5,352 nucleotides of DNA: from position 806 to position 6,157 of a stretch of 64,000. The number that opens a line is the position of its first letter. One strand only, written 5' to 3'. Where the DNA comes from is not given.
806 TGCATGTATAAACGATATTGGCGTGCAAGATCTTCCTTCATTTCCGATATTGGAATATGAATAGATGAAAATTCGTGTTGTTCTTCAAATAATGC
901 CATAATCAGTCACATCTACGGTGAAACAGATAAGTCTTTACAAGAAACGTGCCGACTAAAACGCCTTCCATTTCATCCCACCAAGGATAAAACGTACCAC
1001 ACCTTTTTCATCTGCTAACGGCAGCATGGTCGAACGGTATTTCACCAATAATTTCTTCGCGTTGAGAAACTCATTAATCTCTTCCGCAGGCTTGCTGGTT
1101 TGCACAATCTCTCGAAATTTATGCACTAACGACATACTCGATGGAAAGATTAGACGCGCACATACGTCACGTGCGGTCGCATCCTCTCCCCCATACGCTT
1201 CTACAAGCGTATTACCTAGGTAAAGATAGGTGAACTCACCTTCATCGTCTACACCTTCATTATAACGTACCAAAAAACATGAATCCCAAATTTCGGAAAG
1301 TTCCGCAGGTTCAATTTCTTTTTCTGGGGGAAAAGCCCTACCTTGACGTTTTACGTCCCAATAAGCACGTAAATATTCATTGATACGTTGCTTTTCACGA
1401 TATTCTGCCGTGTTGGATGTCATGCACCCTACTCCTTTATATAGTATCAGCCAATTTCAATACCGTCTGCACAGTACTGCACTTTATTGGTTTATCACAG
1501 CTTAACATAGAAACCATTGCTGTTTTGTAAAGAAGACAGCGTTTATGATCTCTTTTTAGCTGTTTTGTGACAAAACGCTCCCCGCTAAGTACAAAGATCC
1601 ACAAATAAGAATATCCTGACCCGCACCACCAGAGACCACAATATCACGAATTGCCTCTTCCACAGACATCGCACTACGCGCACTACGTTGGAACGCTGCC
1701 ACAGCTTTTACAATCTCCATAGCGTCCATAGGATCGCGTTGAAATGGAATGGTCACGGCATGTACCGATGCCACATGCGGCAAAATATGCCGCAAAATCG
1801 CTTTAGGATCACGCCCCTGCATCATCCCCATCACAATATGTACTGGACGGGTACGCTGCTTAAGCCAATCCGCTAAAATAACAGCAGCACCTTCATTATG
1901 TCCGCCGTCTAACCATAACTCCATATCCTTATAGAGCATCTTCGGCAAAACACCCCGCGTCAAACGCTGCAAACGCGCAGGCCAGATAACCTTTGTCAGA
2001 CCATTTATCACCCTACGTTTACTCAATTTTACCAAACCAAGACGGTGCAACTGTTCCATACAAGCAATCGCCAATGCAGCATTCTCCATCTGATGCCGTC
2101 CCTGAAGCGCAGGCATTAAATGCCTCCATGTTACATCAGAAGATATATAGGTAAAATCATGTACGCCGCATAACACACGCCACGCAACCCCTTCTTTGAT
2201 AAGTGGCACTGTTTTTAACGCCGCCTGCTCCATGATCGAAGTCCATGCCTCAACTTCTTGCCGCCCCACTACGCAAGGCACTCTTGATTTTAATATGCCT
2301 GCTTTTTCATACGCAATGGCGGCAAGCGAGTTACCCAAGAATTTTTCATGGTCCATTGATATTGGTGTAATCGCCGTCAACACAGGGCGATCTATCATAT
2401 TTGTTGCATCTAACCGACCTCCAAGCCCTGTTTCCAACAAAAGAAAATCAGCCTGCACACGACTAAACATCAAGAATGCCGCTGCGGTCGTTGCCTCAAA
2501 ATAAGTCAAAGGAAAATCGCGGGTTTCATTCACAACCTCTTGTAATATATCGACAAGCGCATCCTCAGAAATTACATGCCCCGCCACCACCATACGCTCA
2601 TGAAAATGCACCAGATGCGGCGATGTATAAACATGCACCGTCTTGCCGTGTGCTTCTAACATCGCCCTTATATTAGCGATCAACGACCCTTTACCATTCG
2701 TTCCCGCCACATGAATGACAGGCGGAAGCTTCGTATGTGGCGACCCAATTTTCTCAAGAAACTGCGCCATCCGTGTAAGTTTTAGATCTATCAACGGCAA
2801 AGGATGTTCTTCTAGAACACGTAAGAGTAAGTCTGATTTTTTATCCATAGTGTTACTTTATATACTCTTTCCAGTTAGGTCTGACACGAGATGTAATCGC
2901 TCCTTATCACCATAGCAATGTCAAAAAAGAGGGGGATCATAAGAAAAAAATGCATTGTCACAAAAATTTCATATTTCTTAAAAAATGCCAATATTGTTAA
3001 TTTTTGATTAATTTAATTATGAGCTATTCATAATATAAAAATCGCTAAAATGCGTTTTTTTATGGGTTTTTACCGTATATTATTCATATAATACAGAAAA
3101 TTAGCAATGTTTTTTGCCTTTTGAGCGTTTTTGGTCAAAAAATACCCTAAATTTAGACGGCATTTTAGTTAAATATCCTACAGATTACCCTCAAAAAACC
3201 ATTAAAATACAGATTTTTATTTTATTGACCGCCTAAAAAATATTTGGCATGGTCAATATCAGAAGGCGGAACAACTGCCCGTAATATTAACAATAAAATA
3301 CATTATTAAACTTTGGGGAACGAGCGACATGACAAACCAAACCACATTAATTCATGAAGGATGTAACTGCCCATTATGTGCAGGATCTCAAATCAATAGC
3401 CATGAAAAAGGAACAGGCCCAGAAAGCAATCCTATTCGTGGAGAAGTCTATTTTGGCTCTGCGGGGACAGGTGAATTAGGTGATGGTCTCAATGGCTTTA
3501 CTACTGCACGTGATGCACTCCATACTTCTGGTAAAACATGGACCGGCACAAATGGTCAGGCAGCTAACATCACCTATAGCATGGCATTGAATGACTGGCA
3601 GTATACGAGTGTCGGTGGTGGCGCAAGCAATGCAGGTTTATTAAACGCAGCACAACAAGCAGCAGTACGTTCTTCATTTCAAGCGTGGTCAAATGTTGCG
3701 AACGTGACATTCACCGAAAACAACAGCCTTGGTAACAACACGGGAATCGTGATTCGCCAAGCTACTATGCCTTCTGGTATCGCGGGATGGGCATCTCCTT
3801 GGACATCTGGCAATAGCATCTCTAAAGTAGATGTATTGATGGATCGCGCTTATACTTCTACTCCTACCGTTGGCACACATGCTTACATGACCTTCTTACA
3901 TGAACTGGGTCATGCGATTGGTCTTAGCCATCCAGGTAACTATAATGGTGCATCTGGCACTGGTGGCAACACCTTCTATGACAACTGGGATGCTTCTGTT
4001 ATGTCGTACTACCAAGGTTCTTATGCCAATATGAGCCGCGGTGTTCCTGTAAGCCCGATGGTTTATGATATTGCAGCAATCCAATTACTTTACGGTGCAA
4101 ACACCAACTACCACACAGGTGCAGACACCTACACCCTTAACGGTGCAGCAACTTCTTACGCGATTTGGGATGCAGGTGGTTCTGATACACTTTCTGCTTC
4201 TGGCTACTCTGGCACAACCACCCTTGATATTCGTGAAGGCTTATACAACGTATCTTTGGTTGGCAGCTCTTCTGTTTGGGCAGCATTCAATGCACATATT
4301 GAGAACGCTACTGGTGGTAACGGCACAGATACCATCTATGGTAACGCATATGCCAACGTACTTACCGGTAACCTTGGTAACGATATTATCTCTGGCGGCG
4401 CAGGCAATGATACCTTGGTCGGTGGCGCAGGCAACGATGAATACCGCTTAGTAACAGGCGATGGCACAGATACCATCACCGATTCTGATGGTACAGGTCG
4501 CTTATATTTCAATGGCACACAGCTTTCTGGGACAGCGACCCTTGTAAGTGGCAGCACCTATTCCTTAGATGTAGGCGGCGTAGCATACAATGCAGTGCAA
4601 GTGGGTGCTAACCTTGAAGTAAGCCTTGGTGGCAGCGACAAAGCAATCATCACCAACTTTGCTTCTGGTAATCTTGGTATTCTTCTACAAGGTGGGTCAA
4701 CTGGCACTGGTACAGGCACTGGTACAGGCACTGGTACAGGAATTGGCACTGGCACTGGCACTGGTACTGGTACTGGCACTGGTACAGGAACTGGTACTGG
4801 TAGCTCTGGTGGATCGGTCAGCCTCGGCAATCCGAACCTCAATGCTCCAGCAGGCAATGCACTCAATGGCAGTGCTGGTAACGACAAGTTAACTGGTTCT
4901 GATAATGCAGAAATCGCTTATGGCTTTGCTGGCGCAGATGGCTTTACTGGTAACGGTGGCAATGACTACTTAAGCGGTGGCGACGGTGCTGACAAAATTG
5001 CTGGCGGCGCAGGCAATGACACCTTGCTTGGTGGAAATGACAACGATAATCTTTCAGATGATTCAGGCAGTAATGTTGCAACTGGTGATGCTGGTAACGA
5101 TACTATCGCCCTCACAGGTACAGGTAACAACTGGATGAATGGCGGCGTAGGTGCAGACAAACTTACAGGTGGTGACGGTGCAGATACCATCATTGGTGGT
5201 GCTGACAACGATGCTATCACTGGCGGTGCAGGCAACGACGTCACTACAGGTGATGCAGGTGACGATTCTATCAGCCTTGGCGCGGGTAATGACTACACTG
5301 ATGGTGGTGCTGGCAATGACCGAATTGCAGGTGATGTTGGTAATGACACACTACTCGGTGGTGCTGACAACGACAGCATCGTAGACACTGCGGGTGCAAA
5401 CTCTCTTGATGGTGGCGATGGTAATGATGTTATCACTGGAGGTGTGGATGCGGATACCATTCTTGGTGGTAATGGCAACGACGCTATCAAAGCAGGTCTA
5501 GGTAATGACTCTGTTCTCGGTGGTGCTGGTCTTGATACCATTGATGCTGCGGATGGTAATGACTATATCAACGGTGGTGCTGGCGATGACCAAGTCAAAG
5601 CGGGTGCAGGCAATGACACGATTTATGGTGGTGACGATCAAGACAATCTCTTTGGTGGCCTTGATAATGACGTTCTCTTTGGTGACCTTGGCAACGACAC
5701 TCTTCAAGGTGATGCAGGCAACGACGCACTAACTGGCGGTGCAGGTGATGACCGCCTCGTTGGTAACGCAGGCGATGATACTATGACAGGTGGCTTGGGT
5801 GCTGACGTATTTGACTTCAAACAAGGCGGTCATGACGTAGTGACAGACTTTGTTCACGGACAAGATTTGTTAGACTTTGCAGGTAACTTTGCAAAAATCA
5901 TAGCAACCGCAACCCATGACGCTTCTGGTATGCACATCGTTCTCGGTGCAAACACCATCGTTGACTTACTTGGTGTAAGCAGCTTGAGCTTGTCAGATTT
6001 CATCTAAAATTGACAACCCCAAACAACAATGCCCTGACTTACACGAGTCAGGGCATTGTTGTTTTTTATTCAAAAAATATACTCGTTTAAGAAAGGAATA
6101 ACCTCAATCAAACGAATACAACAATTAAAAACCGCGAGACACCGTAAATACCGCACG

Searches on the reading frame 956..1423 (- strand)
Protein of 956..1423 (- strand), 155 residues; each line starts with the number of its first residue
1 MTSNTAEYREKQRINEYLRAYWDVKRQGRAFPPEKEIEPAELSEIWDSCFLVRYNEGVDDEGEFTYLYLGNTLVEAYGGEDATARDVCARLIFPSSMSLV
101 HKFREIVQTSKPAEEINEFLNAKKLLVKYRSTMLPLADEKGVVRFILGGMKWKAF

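Call 61: search_protein_families(library=pfam, proteins=[window:956-1423:-], max_evalue=0.00001)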
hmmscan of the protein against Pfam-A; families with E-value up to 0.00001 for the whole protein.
window:956-1423:- (155 aa): 1 family
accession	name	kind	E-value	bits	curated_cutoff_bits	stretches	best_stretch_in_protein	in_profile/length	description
PF07310.19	PAS_5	-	5.8e-07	29.9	22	1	14-150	5-136/137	PAS domain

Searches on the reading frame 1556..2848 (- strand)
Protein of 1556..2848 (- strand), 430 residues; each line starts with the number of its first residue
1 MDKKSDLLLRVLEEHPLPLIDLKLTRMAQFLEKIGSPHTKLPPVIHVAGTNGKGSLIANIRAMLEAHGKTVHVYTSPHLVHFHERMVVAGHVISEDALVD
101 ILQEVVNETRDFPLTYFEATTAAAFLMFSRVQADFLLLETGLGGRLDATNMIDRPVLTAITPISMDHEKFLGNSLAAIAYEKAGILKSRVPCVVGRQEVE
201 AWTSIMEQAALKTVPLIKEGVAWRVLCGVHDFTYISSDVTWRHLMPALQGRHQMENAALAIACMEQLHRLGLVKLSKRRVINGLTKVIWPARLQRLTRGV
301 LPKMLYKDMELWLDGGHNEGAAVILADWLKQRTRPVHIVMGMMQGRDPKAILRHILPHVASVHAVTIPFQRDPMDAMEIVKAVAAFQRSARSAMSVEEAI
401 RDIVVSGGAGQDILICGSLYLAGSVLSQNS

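Call 39: search_protein_families(library=pfam, proteins=[window:1556-2848:-], max_evalue=0.00001)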
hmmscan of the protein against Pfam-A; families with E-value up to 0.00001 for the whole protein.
window:1556-2848:- (430 aa): 1 family
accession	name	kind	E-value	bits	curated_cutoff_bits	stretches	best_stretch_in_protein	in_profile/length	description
PF02875.26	Mur_ligase_C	-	1.4e-08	36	28.4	1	309-418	12-126/127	Mur ligase, glutamate ligase domain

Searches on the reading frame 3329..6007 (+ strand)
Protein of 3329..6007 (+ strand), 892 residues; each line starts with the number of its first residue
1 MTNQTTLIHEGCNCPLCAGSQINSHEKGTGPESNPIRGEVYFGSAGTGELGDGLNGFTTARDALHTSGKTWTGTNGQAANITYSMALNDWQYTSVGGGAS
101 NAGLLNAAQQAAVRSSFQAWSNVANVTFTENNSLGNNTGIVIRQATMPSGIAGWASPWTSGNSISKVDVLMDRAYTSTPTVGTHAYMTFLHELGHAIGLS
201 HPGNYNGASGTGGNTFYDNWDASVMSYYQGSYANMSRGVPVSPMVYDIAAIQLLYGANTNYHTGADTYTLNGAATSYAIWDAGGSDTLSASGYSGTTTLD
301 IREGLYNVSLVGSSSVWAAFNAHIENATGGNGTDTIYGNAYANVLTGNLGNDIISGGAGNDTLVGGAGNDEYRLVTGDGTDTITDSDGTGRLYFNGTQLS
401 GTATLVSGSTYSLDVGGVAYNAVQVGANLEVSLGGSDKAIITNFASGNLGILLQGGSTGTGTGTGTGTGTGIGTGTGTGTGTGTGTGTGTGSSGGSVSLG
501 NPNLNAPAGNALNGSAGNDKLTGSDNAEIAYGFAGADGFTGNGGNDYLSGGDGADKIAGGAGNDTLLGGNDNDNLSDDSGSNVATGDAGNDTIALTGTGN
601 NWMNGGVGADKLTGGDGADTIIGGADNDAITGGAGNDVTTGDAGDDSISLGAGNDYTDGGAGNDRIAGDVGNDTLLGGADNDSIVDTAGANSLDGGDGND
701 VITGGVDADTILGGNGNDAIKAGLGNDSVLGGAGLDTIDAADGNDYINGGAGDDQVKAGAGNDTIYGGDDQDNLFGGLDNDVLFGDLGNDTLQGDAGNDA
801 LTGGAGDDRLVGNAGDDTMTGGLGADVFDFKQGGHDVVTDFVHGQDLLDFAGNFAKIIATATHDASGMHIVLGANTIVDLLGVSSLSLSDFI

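Call 39: search_protein_families(library=pfam, proteins=[window:3329-6007:+], max_evalue=0.00001)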
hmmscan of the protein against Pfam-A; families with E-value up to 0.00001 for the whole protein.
window:3329-6007:+ (892 aa): 2 families
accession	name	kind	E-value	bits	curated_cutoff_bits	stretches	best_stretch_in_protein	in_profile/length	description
PF00353.25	HemolysinCabind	-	3.7e-60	199.8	23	9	328-363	1-36/36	RTX calcium-binding nonapeptide repeat (4 copies)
PF08548.17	Peptidase_M10_C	-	2.3e-10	41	20.7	1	253-385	10-119/193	Peptidase M10 serralysin C terminal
